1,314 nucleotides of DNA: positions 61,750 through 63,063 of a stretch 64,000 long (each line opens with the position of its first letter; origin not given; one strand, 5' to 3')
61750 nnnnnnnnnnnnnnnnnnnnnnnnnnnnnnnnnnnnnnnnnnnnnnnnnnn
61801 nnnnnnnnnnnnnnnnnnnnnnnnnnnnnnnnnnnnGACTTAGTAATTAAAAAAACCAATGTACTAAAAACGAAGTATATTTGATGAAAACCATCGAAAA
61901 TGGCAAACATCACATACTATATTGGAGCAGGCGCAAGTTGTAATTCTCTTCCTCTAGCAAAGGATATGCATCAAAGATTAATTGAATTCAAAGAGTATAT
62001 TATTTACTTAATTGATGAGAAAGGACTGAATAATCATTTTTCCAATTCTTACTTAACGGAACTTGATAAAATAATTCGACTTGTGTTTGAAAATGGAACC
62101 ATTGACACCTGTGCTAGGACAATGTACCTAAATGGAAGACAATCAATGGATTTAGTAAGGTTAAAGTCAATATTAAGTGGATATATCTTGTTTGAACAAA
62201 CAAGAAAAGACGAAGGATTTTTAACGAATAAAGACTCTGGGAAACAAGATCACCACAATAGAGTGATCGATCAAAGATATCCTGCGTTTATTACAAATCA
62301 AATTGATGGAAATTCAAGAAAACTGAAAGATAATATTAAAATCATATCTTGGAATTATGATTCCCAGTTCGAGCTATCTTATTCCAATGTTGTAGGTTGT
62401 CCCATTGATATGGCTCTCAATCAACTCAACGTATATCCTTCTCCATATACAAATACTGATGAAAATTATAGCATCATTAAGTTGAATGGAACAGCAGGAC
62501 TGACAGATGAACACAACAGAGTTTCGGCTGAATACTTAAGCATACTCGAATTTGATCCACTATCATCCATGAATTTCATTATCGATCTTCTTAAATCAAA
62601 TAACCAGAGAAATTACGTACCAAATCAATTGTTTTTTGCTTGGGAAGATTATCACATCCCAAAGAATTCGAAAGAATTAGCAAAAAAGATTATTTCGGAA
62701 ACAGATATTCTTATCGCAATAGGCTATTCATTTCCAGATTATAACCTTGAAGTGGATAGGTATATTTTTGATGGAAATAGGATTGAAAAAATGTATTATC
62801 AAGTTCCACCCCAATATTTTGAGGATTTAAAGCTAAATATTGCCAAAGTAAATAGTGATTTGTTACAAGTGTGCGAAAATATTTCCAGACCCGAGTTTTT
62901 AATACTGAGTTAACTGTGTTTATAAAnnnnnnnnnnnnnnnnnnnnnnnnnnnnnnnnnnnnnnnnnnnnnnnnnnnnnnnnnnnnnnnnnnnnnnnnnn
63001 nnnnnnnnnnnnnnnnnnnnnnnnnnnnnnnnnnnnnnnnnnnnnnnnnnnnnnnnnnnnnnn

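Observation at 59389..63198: Candidate undescribed defence module: ATPase-methyltransferase fusion plus 70-aa ORF, divergent from a SIR2/AbiH-like gene, next to an XRE regulator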

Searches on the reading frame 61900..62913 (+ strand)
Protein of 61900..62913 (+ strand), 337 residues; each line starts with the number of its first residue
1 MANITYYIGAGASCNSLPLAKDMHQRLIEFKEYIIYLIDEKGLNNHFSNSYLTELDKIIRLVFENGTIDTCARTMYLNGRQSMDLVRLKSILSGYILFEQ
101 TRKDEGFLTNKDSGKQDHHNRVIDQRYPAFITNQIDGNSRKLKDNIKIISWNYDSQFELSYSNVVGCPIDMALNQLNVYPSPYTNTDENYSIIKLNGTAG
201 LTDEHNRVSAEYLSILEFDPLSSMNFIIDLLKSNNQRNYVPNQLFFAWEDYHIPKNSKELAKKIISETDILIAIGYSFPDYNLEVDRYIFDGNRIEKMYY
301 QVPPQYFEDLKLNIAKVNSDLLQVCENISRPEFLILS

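Call 3: search_protein_families(library=pfam, proteins=[window:61900-62913:+], max_evalue=0.1)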
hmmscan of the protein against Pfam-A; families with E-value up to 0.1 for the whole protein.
window:61900-62913:+ (337 aa): 0 families

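Call 4: search_protein_families(library=padloc, proteins=[window:61900-62913:+], max_evalue=0.1)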
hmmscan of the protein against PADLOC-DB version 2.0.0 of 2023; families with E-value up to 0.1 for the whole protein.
window:61900-62913:+ (337 aa): 1 family
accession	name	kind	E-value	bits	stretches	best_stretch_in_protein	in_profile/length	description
PDLC04084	SIR2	-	0.0013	16.1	1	258-281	298-321/414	-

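Call 5: search_protein_families(library=ncbifam, proteins=[window:61900-62913:+], max_evalue=0.1)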
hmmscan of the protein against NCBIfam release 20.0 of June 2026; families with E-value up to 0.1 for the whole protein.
window:61900-62913:+ (337 aa): 0 families

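Call 10: find_homologous_proteins(query=window:61900-62913:+)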
Query window:61900-62913:+ (337 aa): 110 proteins with E <= 0.001 among 1159 candidates.
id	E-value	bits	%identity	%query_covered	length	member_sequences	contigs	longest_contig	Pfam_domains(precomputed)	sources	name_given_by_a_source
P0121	1.9e-223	759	100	100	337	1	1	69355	-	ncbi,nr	ncbi:MAG: hypothetical protein KDD41_11115 [Flavobacteriales bacterium]|nr:hypothetical protein [Fla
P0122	2.4e-79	285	55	74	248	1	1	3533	-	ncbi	-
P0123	6.7e-63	231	40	97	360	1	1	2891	-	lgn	-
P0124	1.8e-62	230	39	98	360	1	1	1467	-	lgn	-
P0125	9.8e-57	211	37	97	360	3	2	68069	-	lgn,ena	-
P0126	4.1e-56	209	39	98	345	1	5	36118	-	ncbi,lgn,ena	-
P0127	6.2e-54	202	38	93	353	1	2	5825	-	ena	-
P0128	1.2e-53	201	37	95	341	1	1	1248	-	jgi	-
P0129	1.5e-53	200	37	96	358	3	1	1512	-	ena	-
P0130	3.4e-53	199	38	95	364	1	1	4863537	-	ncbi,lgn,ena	-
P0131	1.2e-52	197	36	98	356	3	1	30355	-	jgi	jgi:hypothetical protein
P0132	1.3e-51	194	40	92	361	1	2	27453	-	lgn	-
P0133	1.4e-46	177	40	95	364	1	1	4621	-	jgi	-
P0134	3.6e-46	176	39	90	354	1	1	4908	-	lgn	-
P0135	5.3e-46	176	36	98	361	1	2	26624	-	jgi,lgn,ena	jgi:hypothetical protein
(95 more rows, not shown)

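Call 15: find_related_loci(query=A2, collection=metagenome_contigs, flank=8000)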
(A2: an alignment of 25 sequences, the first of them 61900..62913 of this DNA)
Query A2 (337 aa) in metagenome_contigs; peptide patterns used: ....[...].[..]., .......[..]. (x = any residue, [..] = any of these).
600 stretches matched a pattern (row limit reached: there are more); 545 encode a relative of the query (tblastn E <= 1e-3); the best 80 are kept; 80 distinct loci.
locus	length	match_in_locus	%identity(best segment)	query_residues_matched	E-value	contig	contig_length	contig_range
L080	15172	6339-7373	35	4-328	1e-57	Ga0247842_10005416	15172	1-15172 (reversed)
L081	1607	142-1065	32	1-301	1e-39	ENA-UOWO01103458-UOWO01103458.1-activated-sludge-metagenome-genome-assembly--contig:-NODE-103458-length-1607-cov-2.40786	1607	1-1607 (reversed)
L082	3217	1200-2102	33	3-294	1e-38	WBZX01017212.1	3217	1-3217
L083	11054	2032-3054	35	1-321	3e-56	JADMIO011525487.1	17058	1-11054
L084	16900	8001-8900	36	3-303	9e-38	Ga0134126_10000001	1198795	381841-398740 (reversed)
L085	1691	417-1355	32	1-302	5e-38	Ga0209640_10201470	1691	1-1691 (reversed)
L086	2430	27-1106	32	1-334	2e-37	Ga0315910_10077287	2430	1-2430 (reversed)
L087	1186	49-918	32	1-286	1e-38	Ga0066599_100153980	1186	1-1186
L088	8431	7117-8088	30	1-314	7e-37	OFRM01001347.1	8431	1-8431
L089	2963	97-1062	32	1-321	2e-35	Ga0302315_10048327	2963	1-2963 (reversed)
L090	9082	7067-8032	32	1-321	2e-35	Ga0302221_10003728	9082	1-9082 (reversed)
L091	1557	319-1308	33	4-335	9e-36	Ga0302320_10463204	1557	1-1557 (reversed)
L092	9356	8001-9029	31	1-310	7e-35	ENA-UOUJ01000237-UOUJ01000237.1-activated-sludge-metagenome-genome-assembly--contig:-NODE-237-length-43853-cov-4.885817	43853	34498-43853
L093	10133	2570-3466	31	2-303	1e-34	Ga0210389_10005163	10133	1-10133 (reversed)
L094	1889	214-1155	30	5-317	4e-34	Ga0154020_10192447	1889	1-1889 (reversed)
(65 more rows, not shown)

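Call 20: search_protein_families(library=pfam, alignment_id=A2, max_evalue=1)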
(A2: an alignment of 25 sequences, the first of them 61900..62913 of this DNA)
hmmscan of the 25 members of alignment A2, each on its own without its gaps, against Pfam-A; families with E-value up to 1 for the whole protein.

A. member 1, window:61900-62913:+ (337 aa): 0 families

B. families by the number of members that match (of 25 scanned): 17 families
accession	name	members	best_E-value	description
PF13289.12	SIR2_2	11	1.7e-05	SIR2-like domain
PF00524.23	PPV_E1_N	2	0.06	E1 Protein, N terminal domain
PF18198.7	AAA_lid_11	1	0.0016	Dynein heavy chain AAA lid domain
PF07449.17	HyaE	1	0.014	Hydrogenase-1 expression protein HyaE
PF15863.10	EELM2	1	0.021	Extended EGL-27 and MTA1 homology domain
PF00205.28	TPP_enzyme_M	1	0.025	Thiamine pyrophosphate enzyme, central domain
PF01947.21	Rv2949c-like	1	0.026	Chorismate pyruvate-lyase Rv2949c-like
PF00728.28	Glyco_hydro_20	1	0.04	Glycosyl hydrolase family 20, catalytic domain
PF01030.30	Recep_L_domain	1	0.071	Receptor L domain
PF08066.17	PMC2NT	1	0.074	PMC2NT (NUC016) domain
PF23538.1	Teneurin_ABD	1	0.16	Teneurin antibiotic-binding-like domain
PF22470.1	Histone_HNS_N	1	0.17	H-NS histone-like proteins, N-terminal domain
PF08279.18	HTH_11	1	0.17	HTH domain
PF14917.11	CCDC74_C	1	0.17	Coiled coil protein 74, C terminal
PF08353.15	MurT_C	1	0.23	MurT ligase C-terminal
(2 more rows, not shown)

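Call 21: search_solved_structures(query=A2, max_evalue=10, show_alignments=2)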
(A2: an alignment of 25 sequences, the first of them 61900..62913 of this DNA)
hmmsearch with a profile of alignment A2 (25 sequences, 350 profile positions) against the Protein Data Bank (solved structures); distinct sequences matched with E-value up to 10: 1.
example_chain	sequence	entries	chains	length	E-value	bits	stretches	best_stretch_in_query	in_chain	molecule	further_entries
2zdi_A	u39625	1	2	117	3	10.2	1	18-108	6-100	Prefoldin subunit beta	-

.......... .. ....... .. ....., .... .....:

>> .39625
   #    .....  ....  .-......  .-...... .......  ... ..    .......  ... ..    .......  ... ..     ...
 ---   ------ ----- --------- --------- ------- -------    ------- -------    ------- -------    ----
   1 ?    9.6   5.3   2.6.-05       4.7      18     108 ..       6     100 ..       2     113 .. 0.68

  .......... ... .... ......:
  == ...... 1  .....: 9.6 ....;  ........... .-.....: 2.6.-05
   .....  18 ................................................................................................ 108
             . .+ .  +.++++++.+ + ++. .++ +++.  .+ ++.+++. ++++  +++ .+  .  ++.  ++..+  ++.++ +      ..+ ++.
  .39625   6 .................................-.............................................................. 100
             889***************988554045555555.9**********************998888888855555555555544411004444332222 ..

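Call 26: find_encoding_contigs(protein=P0121, flank=10000, max_places=3)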
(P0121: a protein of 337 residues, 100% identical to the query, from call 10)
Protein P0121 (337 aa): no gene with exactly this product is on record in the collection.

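Call 32: predict_structure(alignment_id=A3)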
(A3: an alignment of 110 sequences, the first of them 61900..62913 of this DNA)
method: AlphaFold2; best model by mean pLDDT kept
length: 337 residues; sequences in the alignment: 110
mean_pLDDT: 92.9   pTM: 0.92
mean pLDDT of the five models: 92.9, 92.2, 92.1, 91.6, 91.4
residues with pLDDT >= 90: 279; 70-90: 48; 50-70: 10; < 50: 0
segments of 3 or more residues with pLDDT < 50: none
pLDDT, mean of each block of 10 residues (from residue 1): 96 95 96 97 96 97 94 90 91 96 90 83 96 95 97 97 95 94 82 96 70 81 93 79 91 96 98 97 97 97 96 97 97 95
secondary structure, 60 per line:
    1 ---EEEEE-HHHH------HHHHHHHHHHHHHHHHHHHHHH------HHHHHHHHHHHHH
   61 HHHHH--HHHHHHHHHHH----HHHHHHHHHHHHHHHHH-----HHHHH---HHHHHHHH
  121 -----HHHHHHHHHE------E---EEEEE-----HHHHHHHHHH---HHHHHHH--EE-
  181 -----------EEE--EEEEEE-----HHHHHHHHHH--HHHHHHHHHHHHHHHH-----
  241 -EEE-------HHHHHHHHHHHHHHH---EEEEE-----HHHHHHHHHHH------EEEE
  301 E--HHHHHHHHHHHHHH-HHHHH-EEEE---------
elements in order: E4-8 H10-13 H20-41 H48-65 H68-78 H83-99 H105-109 H113-120 H126-134 E146-150 H156-165 H169-175 E192-194 E197-202 H208-217 H220-235 E242-244 H252-266 E270-274 H280-290 E297-301 H304-317 H319-323 E325-328

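Call 35: fold_search(model_id=the predicted structure, library=pdb)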
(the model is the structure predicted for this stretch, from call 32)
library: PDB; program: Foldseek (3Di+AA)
matches with E <= 10: 624; with E <= 0.001: 19
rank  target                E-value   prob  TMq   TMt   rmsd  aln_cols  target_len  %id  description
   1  8sub_A                5.7e-07  1.00  0.48  0.42  11.4       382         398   16  E. coli SIR2-HerA complex (dodecamer SIR2 pentamer HerA) (released 2023-12-27)
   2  8sub_J                7.8e-07  1.00  0.45  0.39  12.1       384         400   16  E. coli SIR2-HerA complex (dodecamer SIR2 pentamer HerA) (released 2023-12-27)
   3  8sub_D                8.6e-07  1.00  0.47  0.40  11.9       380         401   17  E. coli SIR2-HerA complex (dodecamer SIR2 pentamer HerA) (released 2023-12-27)
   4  8suw_F                1.3e-06  1.00  0.48  0.42  11.2       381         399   16  E. coli SIR2-HerA complex (dodecamer SIR2 bound 4 protomers of HerA) (released 2024-03-27)
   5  8sub_B                1.3e-06  1.00  0.46  0.40  11.5       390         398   17  E. coli SIR2-HerA complex (dodecamer SIR2 pentamer HerA) (released 2023-12-27)
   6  8su9_D                1.6e-06  1.00  0.45  0.39  12.1       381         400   17  E. coli SIR2-HerA complex (hexamer HerA bound with dodecamer Sir2) (released 2024-03-27)
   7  8sub_E                1.9e-06  1.00  0.46  0.40  11.9       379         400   17  E. coli SIR2-HerA complex (dodecamer SIR2 pentamer HerA) (released 2023-12-27)
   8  8sub_F                2.1e-06  1.00  0.47  0.41  11.6       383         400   15  E. coli SIR2-HerA complex (dodecamer SIR2 pentamer HerA) (released 2023-12-27)
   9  8suw_B                2.8e-06  1.00  0.46  0.40  11.5       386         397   17  E. coli SIR2-HerA complex (dodecamer SIR2 bound 4 protomers of HerA) (released 2024-03-27)
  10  8uae_F                4.7e-06  1.00  0.48  0.44  11.1       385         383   16  E. coli Sir2_HerA complex (12:6) with ATPgamaS (released 2023-12-27)
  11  8sub_I                5.8e-06  1.00  0.46  0.41  11.7       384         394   16  E. coli SIR2-HerA complex (dodecamer SIR2 pentamer HerA) (released 2023-12-27)
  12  8suw_J                6.1e-06  1.00  0.46  0.40  11.6       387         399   16  E. coli SIR2-HerA complex (dodecamer SIR2 bound 4 protomers of HerA) (released 2024-03-27)
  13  8sub_K                8.0e-06  1.00  0.45  0.39  11.8       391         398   16  E. coli SIR2-HerA complex (dodecamer SIR2 pentamer HerA) (released 2023-12-27)
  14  8j4u_G                8.9e-06  1.00  0.45  0.40  11.7       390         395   16  Structure of HerA-Sir2 complex from Escherichia coli Nezha system (released 2024-01-03)
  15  8yhx_J                8.9e-06  1.00  0.43  0.36  15.1       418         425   12  Cryo-EM structure of the trimeric HerA (released 2024-11-06)
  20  9r3e_B                1.9e-03  0.99  0.32  0.35  13.4       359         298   10  Human FAM118B(34-334) 2 protomers (released 2025-11-26)
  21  6lhx_A                3.6e-03  0.99  0.34  0.27  10.2       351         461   13  Crystal structure of ThsA (released 2020-06-24)
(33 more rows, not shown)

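Call 37: search_protein_families(library=padloc, alignment_id=A2, max_evalue=0.01)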
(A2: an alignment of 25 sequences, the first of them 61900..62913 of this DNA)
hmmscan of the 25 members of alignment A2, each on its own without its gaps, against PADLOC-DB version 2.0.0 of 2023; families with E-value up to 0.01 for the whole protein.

A. member 1, window:61900-62913:+ (337 aa): 1 family
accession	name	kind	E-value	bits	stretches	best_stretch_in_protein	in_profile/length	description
PDLC04084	SIR2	-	0.0013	16.1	0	258-281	298-321/414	-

B. families by the number of members that match (of 25 scanned): 11 families
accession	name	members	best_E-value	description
PDLC04084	SIR2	13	3.6e-11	-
PDLC04089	SIR2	4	0.00019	-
PDLC04080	SIR2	2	0.00043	-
PDLC04088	SIR2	2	0.0014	-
PDLC04087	SIR2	2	0.0044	-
PDLC04090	SIR2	1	0.00017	-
PDLC02414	Aga_SIR2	1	0.00096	-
PDLC01215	Cas11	1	0.0013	CAS-III-B; effector_SS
PDLC04038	PD-T4-5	1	0.0023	-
PDLC04093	SIR2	1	0.0058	-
PDLC02408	Aga_SIR2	1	0.0091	Class II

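Call 39: search_protein_families(library=pfam, alignment_id=A5, max_evalue=0.00001)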
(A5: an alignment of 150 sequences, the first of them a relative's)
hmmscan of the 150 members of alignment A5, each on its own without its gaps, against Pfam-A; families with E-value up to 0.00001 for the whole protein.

A. member 1, L082:491-1177:+ (228 aa): 1 family
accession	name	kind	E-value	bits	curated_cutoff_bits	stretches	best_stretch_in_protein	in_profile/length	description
PF13707.11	RloB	-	9.5e-24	85.1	31.5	1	18-216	2-195/195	RloB-like protein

B. families by the number of members that match (of 150 scanned): 118 families (the first 25 are shown)
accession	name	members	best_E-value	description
PF04851.21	ResIII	7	7e-40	Type III restriction enzyme, res subunit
PF00270.35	DEAD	6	1e-26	DEAD/DEAH box helicase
PF18766.7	SWI2_SNF2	5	5.6e-62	SWI2/SNF2 ATPase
PF04313.20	HSDR_N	5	3.9e-40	Type I restriction enzyme R protein N terminus (HSDR_N)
PF00271.37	Helicase_C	4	1.1e-23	Helicase conserved C-terminal domain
PF22679.2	T1R_D3-like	3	3.4e-57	Type I restriction enzyme subunit R domain 3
PF01555.25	N6_N4_Mtase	3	3.6e-45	DNA methylase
PF09603.15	Fib_succ_major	3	7.4e-45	Fibrobacter succinogenes major domain (Fib_succ_major)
PF20467.3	MmeI_C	3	3.4e-35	MmeI, C-terminal domain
PF13304.12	AAA_21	3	7.9e-28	AAA domain, putative AbiEii toxin, Type IV TA system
PF13643.11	DUF4145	3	4.4e-14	Domain of unknown function (DUF4145)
PF13091.12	PLDc_2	3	2.2e-11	PLD-like domain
PF20473.4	MmeI_Mtase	2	6.8e-89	MmeI, DNA-methyltransferase domain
PF20466.3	MmeI_TRD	2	3.9e-68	MmeI, target recognition domain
PF02586.19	SRAP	2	4e-44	SOS response associated peptidase (SRAP)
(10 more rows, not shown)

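Call 46: search_solved_structures(query=A3, max_evalue=10, show_alignments=3)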
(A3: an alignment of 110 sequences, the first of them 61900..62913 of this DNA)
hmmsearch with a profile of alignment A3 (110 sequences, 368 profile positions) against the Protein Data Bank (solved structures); distinct sequences matched with E-value up to 10: 0.

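Call 61: search_dna_similar(query=window:61900-62913:+, collection=plasmids, mode=protein, max_rows=15, max_evalue=0.001)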
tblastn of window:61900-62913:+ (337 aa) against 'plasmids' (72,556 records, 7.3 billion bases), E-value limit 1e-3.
No match.

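Call 63: search_dna_similar(query=window:61900-62913:+, collection=phages, mode=protein, max_rows=10, max_evalue=0.001)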
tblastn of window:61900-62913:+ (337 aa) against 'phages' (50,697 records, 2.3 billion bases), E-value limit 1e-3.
Records with a match: 3; places in all: 3; records where one place covers at least 80% of the query: 3.
Best place of each record, by identity: <60% 3.
By first word of the organism name: Leptospira 3.
By host as written in the record: Homo sapiens 2; Leptospira inadai M34/99 serogroup Lyme 1.
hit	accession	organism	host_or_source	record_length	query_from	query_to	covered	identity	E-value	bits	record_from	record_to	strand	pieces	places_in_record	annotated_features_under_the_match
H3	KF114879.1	Leptospira phage vB_LbrZ_5399-LE1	Homo sapiens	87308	4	303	89%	29.4%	5e-16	85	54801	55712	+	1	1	hypothetical protein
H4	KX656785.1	Leptospira phage Lin_34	Leptospira inadai M34/99 serogroup Lyme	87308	4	303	89%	29.4%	5e-16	85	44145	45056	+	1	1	record has no annotation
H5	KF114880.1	Leptospira phage vB_LinZ_10-LE1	Homo sapiens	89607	4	303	89%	29.4%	5e-16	85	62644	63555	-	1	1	hypothetical protein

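Call 64: get_annotated_region(hit=H3, flank=5000)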
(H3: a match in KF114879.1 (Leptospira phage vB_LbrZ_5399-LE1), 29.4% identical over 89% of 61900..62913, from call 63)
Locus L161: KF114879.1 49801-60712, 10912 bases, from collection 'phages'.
description: Leptospira phage LbrZ_5399, complete genome.
organism: Leptospira phage vB_LbrZ_5399-LE1 (NCBI taxid 1334245)
taxonomy: Viruses; Duplodnaviria; Heunggongvirae; Uroviricota; Caudoviricetes
host: Homo sapiens; source: -; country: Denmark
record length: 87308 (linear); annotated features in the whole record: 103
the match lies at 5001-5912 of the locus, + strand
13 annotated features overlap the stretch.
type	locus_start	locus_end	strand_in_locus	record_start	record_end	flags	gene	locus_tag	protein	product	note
CDS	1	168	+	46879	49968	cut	-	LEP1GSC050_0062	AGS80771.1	RND transporter, Hydrophobe/Amphiphile Efflux-1 (HAE1)/Heavy Metal Efflux (HME) family, permease protein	overlaps another CDS with the same product name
CDS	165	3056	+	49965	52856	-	-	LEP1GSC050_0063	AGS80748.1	RND transporter, Hydrophobe/Amphiphile Efflux-1 (HAE1)/Heavy Metal Efflux (HME) family, permease protein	overlaps another CDS with the same product name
CDS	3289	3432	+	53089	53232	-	-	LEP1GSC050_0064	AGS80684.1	hypothetical protein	identified by glimmer; putative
CDS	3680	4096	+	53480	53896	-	-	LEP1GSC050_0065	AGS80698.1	hypothetical protein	an automated process has identified a potential problem with this gene model; the current end5 and/or the end3 may need ...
CDS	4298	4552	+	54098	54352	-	-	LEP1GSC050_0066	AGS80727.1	hypothetical protein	identified by glimmer; putative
CDS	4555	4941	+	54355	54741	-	-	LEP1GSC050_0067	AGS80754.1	hypothetical protein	identified by glimmer; putative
CDS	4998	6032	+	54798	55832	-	-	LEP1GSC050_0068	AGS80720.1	hypothetical protein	-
CDS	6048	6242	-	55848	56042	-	-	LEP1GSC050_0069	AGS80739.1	hypothetical protein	identified by glimmer; putative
CDS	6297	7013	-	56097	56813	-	-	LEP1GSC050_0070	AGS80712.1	hypothetical protein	-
CDS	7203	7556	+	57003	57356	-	-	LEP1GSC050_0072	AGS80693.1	hypothetical protein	identified by glimmer; putative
CDS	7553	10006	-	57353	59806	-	-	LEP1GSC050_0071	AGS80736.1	DNA polymerase family B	-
CDS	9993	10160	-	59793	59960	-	-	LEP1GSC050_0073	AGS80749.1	hypothetical protein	-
CDS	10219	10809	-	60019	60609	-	-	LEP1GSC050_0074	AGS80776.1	hypothetical protein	-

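Call 65: find_homologous_proteins(query=A3, max_evalue=0.001)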
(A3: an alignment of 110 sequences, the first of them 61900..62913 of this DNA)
Query A3 (110 sequences) (337 aa, profile of the alignment): 355 proteins with E <= 0.001 among 8000 candidates; the best 120 are listed.
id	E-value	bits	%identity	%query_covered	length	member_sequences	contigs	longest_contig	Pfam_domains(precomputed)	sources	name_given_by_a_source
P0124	3.4e-113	397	39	98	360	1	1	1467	-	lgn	-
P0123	1.3e-112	395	40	97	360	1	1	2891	-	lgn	-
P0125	3.7e-112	393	37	97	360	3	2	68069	-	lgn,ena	-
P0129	1.1e-110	389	37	96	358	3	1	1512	-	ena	-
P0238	2.0e-107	378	29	89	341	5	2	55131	-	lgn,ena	-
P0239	3.9e-107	377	36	97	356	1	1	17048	-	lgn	-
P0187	5.2e-107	376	30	89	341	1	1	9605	-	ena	-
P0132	1.0e-106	375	40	92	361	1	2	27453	-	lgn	-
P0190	1.1e-106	375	31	89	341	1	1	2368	-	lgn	-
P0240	1.7e-106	375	30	89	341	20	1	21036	-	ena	-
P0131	3.4e-106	374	36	98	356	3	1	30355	-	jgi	jgi:hypothetical protein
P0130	4.7e-106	373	38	95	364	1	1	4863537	-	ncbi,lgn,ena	-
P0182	8.6e-106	372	29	100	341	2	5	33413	-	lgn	-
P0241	1.4e-105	372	29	89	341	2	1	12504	-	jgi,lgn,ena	-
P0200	1.4e-105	372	29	89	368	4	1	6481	-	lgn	-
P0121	1.0e-94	336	100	100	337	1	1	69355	-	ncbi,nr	ncbi:MAG: hypothetical protein KDD41_11115 [Flavobacteriales bacterium]|nr:hypothetical protein [Fla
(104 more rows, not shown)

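Call 80: find_encoding_contigs(protein=P0125, flank=8000, max_places=2)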
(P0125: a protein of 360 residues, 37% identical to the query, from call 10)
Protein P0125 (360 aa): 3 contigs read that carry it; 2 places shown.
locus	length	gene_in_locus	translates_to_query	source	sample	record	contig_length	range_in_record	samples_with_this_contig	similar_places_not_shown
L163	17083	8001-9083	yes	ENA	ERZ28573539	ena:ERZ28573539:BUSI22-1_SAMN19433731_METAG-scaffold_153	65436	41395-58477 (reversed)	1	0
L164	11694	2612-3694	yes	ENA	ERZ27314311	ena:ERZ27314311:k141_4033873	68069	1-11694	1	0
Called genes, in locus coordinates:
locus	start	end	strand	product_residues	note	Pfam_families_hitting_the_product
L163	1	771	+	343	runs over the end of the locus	PF09084:NMT1 (weak), PF12974:Phosphonate-bd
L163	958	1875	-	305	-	PF08401:ArdcN, PF18818:MPTase-PolyVal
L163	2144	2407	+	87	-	-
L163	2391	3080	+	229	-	-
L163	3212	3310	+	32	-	-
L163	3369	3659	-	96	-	-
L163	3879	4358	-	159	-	-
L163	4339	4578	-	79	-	-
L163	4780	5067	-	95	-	PF13560:HTH_31, PF01381:HTH_3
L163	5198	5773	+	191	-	-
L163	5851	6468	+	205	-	PF00303:Thymidylat_synt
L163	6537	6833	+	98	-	PF01381:HTH_3 (weak)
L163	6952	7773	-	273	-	PF02384:N6_Mtase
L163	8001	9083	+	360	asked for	-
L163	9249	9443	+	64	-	-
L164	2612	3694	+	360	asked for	-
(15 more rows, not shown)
